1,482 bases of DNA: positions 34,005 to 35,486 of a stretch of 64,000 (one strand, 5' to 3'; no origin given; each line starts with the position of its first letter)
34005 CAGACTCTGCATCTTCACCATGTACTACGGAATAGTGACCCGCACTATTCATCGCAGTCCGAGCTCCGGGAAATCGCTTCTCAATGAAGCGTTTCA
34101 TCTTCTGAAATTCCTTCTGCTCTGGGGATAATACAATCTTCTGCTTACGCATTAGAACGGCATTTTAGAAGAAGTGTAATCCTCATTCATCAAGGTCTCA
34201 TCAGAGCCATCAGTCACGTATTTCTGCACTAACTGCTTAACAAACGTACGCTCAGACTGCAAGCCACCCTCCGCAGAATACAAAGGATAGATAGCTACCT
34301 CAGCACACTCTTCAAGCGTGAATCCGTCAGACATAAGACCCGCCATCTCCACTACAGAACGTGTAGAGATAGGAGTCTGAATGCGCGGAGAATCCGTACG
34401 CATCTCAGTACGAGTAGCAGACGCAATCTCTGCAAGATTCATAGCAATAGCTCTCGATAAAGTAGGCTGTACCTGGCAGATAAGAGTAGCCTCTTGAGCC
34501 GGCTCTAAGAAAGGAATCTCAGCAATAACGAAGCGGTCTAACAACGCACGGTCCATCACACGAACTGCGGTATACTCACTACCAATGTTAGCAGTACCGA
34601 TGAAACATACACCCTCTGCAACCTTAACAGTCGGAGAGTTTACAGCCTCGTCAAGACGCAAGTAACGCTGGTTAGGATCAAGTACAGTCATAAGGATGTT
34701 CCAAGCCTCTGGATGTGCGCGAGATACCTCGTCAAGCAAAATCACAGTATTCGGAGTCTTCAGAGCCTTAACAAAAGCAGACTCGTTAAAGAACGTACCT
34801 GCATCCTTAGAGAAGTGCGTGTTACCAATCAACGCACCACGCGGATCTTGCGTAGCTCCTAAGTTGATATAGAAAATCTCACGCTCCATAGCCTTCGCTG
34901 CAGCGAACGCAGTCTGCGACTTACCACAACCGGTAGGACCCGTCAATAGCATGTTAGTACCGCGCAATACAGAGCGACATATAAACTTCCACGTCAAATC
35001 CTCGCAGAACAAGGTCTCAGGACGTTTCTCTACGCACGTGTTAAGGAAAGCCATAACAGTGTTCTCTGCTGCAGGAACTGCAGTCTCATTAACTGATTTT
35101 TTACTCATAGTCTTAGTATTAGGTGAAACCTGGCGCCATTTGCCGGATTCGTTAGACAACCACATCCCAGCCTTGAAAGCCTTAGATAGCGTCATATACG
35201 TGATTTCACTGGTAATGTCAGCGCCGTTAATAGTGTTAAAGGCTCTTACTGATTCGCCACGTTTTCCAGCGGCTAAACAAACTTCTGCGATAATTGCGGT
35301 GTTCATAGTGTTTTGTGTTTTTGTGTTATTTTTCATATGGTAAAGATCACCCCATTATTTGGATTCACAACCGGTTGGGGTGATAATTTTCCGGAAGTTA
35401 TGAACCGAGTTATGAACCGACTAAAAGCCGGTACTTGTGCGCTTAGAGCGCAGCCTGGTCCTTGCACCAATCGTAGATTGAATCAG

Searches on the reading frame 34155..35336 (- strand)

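Call 104: search_protein_families(library=phrogs, proteins=[window:34155-35336:-], max_evalue=0.001)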
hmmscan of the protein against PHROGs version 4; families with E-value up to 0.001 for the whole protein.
window:34155-35336:- (394 aa): 10 families
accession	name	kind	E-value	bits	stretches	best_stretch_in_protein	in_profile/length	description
phrog_249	-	moron, auxiliary metabolic gene and host takeover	3.6e-29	103.3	1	38-336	39-334/380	porphyrin biosynthesis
phrog_16448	-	other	4.4e-15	56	1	71-340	393-653/680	ATPase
phrog_27939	-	other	8.4e-14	52.8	1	130-296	40-201/270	ATP-dependent protease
phrog_4871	-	other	5.6e-11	42.6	1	128-220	498-593/764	ATP-dependent protease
phrog_29395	-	unknown function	3.1e-10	40.6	1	127-332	184-412/531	-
phrog_1297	-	other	3.4e-09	37.2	1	117-274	16-168/356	ATPase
phrog_168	-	DNA, RNA and nucleotide metabolism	1.6e-08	35.6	1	126-282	42-162/314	clamp loader of DNA polymerase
phrog_19600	-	other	1.2e-05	25.3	1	67-272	25-213/447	ATPase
phrog_15585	-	unknown function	0.00025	20.5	1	125-274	348-490/793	-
phrog_3757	-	unknown function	0.00032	21.2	1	123-162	123-162/367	-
